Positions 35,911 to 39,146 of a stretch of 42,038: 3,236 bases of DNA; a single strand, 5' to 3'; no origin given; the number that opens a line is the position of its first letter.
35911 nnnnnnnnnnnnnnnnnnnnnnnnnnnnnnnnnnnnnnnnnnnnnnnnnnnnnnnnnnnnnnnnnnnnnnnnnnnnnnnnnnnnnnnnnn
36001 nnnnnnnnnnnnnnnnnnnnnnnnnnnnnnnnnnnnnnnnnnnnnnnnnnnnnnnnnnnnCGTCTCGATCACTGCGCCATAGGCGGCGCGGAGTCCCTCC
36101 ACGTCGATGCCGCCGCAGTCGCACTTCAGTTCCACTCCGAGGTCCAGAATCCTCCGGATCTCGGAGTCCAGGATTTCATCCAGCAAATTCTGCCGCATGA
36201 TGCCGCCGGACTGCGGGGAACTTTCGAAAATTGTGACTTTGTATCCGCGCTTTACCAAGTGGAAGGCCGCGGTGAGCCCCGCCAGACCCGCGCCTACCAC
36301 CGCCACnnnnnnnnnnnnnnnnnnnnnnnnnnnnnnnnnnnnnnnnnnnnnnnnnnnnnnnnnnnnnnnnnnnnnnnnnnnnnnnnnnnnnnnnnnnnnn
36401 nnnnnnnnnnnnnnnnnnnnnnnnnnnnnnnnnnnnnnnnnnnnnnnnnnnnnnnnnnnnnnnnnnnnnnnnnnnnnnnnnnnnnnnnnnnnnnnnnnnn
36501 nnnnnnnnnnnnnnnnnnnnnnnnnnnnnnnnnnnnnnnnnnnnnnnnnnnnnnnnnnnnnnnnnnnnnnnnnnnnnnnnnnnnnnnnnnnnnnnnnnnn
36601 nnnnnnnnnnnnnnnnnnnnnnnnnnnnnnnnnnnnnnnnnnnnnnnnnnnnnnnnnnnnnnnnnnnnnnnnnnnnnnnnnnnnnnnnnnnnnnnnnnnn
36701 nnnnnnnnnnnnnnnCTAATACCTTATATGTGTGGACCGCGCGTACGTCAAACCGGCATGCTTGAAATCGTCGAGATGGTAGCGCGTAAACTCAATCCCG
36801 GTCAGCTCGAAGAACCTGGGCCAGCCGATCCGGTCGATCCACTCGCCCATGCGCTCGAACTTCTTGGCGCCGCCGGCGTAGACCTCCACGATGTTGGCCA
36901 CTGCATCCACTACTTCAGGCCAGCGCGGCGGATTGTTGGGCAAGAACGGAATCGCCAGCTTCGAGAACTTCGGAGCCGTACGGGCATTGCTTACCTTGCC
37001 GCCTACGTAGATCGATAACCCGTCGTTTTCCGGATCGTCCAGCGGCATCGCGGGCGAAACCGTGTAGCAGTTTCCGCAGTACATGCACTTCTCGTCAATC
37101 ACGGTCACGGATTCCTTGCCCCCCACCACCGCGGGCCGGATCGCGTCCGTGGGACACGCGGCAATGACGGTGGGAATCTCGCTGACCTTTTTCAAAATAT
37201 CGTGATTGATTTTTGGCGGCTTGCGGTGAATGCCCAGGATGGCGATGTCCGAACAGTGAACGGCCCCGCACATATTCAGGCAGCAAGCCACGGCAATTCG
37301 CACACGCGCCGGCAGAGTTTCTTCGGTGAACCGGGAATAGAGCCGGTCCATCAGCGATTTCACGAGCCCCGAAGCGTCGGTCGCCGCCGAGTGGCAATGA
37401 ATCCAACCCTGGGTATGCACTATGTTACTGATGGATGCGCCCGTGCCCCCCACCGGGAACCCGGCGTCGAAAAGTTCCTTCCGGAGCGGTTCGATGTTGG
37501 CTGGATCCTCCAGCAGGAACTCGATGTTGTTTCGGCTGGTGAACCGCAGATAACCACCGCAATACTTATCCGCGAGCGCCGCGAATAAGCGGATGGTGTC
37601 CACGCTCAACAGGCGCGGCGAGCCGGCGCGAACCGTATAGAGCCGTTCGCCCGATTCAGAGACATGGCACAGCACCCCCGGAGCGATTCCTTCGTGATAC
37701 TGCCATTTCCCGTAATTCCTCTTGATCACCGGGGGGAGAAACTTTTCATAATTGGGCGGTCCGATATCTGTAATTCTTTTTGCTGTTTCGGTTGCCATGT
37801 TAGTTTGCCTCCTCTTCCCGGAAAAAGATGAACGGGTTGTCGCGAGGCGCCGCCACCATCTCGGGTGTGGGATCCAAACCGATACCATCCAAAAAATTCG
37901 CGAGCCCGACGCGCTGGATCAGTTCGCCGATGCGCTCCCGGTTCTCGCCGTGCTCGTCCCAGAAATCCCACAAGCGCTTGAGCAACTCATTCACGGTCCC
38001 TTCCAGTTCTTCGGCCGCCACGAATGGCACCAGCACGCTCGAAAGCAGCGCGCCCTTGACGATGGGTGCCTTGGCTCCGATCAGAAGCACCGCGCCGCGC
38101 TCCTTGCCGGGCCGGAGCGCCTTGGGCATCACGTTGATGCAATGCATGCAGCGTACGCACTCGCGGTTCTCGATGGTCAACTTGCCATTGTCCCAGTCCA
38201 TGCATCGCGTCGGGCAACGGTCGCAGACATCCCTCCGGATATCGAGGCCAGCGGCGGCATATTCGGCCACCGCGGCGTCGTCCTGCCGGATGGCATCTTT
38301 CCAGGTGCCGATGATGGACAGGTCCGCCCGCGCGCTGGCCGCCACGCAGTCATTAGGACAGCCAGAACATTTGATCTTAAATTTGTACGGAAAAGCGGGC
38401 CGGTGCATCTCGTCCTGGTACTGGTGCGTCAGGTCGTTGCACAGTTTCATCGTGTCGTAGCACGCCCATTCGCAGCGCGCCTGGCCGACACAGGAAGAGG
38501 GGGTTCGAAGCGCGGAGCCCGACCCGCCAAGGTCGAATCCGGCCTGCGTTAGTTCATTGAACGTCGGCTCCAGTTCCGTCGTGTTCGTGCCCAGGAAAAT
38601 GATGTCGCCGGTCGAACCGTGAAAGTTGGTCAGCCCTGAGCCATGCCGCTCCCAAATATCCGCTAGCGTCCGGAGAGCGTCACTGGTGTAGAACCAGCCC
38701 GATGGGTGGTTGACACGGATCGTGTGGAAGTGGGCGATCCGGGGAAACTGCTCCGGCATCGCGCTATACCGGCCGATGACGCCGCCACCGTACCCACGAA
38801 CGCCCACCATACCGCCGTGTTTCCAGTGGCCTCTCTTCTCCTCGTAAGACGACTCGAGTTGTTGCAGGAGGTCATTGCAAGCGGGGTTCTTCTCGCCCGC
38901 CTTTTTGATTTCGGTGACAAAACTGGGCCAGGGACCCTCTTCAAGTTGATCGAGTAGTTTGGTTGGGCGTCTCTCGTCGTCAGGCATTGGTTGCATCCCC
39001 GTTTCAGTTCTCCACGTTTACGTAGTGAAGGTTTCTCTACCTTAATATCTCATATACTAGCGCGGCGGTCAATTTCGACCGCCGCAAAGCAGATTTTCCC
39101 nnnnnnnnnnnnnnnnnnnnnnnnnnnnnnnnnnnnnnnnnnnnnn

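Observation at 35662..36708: Mini-DsrL: GltD/DsrL-like gene between dsrB and dsrC that appears to have lost the NAD(P)H-binding domain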

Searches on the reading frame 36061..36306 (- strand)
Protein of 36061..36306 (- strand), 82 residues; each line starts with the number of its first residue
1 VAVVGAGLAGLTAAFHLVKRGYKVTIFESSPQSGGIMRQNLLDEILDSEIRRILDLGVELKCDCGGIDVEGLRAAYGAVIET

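Call 58: search_solved_structures(query=window:36061-36306:-, max_evalue=0.001, show_alignments=5)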
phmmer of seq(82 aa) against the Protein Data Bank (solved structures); distinct sequences matched with E-value up to 0.001: 28.
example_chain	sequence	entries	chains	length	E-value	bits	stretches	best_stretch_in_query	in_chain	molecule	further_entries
5vj7_A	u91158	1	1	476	5.5e-11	45.6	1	1-64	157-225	Oxidoreductase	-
9bov_A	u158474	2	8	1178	1.5e-10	44.2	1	1-79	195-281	Molybdopterin oxidoreductase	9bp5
9n5u_A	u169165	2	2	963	7e-10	42.1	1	1-79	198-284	NfnA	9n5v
8oh5_C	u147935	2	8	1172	2.5e-09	40.4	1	1-62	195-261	Formate dehydrogenase-O, major subunit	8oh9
5jca_L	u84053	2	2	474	1.3e-08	38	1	1-79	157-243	NADH-dependent Ferredoxin:NADP Oxidoreductase (NfnI) subunit alpha | NADH-dependent Ferredoxin:NADP Oxidoreductase subunit alpha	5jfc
4ylf_B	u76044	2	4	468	8.7e-07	32.3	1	1-61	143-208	Dihydropyrimidine dehydrogenase subunit A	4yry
7rk0_A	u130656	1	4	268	1.1e-05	28.8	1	1-55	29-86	Thiamine thiazole synthase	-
3kve_A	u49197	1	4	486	2.3e-05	27.8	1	1-39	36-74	L-amino acid oxidase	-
8gsm_G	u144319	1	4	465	4.3e-05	26.9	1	1-36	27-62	4-hydroxybenzoate decarboxylase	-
1f8r_A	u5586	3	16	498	6.3e-05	26.4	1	1-39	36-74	L-AMINO ACID OXIDASE | L-amino-acid oxidase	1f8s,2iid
1sez_A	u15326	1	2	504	6.4e-05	26.3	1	1-45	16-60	Protoporphyrinogen oxidase, mitochondrial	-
3we0_A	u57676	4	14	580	6.5e-05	26.3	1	1-39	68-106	L-amino acid oxidase/monooxygenase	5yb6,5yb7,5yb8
5ts5_A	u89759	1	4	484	0.00012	25.5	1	1-38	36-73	Amine oxidase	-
4e0v_A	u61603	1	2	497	0.00013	25.4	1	1-38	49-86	L-amino-acid oxidase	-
9rvj_A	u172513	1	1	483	0.00013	25.3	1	1-36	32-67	Tetrapodal ancestor of L-amino acid oxidase: Q225H - W377I double mutant with phenylalanin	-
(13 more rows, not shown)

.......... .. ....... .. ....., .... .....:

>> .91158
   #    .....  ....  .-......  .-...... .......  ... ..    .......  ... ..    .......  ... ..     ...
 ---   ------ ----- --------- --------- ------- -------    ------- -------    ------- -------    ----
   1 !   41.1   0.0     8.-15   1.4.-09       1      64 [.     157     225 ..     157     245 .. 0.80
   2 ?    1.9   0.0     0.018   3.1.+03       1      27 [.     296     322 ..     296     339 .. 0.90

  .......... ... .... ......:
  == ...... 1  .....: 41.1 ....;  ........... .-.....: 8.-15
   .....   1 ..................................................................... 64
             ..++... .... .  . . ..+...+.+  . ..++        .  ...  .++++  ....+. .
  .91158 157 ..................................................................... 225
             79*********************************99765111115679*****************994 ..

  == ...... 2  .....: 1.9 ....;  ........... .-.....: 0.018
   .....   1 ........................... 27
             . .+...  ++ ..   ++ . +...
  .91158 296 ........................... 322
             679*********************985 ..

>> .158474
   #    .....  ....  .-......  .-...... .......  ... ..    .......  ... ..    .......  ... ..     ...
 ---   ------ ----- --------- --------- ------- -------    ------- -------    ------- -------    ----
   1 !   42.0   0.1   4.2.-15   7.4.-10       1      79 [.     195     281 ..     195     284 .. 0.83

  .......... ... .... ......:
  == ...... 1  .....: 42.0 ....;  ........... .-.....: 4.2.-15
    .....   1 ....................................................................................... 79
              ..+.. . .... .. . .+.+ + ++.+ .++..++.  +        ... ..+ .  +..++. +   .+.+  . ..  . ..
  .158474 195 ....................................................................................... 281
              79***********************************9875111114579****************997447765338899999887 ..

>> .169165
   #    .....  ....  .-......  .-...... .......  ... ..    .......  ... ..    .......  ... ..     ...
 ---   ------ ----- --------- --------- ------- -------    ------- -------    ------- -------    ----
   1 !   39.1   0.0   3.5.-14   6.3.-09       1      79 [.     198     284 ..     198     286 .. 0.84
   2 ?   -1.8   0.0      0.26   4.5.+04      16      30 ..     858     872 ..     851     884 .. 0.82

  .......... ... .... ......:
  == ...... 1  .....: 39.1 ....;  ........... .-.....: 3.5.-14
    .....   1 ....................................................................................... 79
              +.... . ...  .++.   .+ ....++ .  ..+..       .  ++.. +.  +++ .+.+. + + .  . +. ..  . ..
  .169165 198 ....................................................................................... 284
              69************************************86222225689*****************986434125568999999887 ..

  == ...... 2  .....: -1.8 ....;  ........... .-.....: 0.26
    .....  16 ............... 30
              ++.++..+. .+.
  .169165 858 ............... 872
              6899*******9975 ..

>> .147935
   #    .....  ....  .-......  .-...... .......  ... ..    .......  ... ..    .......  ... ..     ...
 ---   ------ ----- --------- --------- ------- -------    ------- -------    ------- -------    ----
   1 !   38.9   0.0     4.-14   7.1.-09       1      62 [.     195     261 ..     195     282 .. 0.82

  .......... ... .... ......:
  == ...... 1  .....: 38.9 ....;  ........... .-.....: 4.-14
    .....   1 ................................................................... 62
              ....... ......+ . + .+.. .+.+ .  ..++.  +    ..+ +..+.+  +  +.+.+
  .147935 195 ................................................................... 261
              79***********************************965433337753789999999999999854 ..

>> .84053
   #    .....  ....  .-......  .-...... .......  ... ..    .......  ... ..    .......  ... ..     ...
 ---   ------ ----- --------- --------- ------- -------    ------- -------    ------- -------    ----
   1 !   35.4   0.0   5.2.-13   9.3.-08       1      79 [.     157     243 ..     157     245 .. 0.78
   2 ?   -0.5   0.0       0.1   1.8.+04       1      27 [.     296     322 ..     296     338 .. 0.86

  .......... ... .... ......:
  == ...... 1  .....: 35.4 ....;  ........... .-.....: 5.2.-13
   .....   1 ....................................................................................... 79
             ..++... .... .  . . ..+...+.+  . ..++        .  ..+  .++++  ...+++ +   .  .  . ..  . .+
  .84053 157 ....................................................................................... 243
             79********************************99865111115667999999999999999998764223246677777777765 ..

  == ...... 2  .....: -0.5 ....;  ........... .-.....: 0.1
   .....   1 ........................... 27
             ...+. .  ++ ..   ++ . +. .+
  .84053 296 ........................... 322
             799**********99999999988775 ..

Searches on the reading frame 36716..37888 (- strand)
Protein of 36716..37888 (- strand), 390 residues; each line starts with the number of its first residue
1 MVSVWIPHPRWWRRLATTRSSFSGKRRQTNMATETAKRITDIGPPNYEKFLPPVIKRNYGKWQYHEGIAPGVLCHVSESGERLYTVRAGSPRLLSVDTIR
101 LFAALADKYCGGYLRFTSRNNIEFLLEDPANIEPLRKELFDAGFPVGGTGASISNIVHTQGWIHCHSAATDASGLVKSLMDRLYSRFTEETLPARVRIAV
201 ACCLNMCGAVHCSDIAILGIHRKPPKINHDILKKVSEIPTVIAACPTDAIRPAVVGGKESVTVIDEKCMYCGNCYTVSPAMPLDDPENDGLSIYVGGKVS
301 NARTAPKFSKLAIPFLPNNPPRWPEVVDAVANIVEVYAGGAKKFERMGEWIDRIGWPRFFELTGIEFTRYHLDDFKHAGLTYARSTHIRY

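Call 3: search_protein_families(library=pfam, proteins=[window:36716-37888:-], max_evalue=0.01)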
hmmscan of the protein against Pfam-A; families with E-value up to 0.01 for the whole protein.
window:36716-37888:- (390 aa): 6 families
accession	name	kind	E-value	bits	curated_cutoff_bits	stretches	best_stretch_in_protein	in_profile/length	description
PF01077.27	NIR_SIR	-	2.5e-35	121.7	27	1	150-367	2-154/158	Nitrite and sulphite reductase 4Fe-4S domain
PF03460.22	NIR_SIR_ferr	-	5e-13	49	24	1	75-139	1-66/69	Nitrite/Sulfite reductase ferredoxin-like half domain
PF12838.12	Fer4_7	-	0.00051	20.9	27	1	243-277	10-47/52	4Fe-4S dicluster domain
PF25160.1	LdpA_Fe-S-bd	-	0.00054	20.1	27.6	1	243-280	11-40/49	LdpA Fe-S cluster-binding domain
PF00037.32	Fer4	-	0.0027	17.9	21.1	0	261-277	1-17/24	4Fe-4S binding domain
PF14697.11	Fer4_21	-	0.0039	17.7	35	1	242-280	15-53/59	4Fe-4S dicluster domain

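Call 4: search_protein_families(library=ncbifam, proteins=[window:36716-37888:-], max_evalue=0.01)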
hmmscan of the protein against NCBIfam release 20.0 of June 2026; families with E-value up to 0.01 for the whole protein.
window:36716-37888:- (390 aa): 6 families
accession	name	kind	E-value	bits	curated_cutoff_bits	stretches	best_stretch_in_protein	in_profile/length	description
TIGR02066.1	dsrB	equivalog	1.1e-152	508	341.5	1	54-389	1-340/341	dissimilatory-type sulfite reductase subunit beta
TIGR02064.1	dsrA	equivalog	1.2e-28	100.1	392.85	1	82-372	80-375/402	dissimilatory-type sulfite reductase subunit alpha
TIGR02912.1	sulfite_red_C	equivalog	4.8e-10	38.9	324.1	1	93-361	31-294/314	sulfite reductase subunit C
NF007125.0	PRK09566.1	equivalog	5.3e-07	28.4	594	1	92-223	332-458/513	ferredoxin--nitrite reductase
NF007126.0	PRK09567.1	equivalog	1.2e-05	23.7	523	1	94-220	386-508/595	NirA family protein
TIGR01944.1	rnfB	subfamily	0.0078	15.8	68.7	0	241-280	121-157/190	RnfABCDGE type electron transport complex subunit B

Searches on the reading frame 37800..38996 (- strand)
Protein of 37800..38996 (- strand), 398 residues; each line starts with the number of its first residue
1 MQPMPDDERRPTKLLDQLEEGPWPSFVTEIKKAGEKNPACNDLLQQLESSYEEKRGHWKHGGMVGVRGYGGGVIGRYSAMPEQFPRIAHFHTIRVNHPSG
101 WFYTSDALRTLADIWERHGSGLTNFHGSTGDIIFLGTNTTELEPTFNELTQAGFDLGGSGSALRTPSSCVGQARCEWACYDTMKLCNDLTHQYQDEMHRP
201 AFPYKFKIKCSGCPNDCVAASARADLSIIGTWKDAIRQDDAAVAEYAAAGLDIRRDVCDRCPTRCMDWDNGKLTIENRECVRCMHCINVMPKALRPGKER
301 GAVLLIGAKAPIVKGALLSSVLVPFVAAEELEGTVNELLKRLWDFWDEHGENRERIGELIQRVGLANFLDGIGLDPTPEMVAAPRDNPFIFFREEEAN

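Call 3: search_protein_families(library=pfam, proteins=[window:37800-38996:-], max_evalue=0.01)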
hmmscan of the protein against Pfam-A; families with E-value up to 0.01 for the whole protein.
window:37800-38996:- (398 aa): 2 families
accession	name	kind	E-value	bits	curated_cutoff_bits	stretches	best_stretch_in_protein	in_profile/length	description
PF01077.27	NIR_SIR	-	4.9e-38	130.5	27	1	159-372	1-150/158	Nitrite and sulphite reductase 4Fe-4S domain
PF03460.22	NIR_SIR_ferr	-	6.9e-09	35.8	24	1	89-151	8-68/69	Nitrite/Sulfite reductase ferredoxin-like half domain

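Call 4: search_protein_families(library=ncbifam, proteins=[window:37800-38996:-], max_evalue=0.01)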
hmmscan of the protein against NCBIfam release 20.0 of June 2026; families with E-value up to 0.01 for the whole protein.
window:37800-38996:- (398 aa): 10 families
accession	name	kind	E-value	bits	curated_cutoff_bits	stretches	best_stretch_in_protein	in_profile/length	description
TIGR02064.1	dsrA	equivalog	4.4e-174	579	392.85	1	15-396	1-391/402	dissimilatory-type sulfite reductase subunit alpha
TIGR02066.1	dsrB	equivalog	3.7e-33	115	341.5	1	91-386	31-325/341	dissimilatory-type sulfite reductase subunit beta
TIGR02912.1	sulfite_red_C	equivalog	3.7e-16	59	324.1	1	142-368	77-292/314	sulfite reductase subunit C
TIGR02374.1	nitri_red_nirB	equivalog_domain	4.9e-10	38.5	578.35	1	103-231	571-693/794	nitrite reductase large subunit NirB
NF011565.0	PRK14989.1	subfamily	7.7e-09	34.2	883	1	104-232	577-699/847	nitrite reductase large subunit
NF007125.0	PRK09566.1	equivalog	3.3e-07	29.1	594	1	97-232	328-456/513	ferredoxin--nitrite reductase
NF010029.0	PRK13504.1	equivalog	0.00038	18.9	457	1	129-233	399-504/575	NADPH-dependent assimilatory sulfite reductase hemoprotein subunit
NF005503.0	PRK07118.1-2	equivalog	0.0042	16.4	252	1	238-293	130-182/292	RnfABCDGE type electron transport complex subunit B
TIGR04041.1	activase_YjjW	hypoth_equivalog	0.0044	16.5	250.2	1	258-296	50-88/276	YjjW family glycine radical enzyme activase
TIGR02435.1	CobG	equivalog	0.0059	15.6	234.8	0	149-231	311-384/388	precorrin-3B synthase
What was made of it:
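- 37800..38996 (-): dsrA. TIGR02064 E 4e-174 (call 4)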
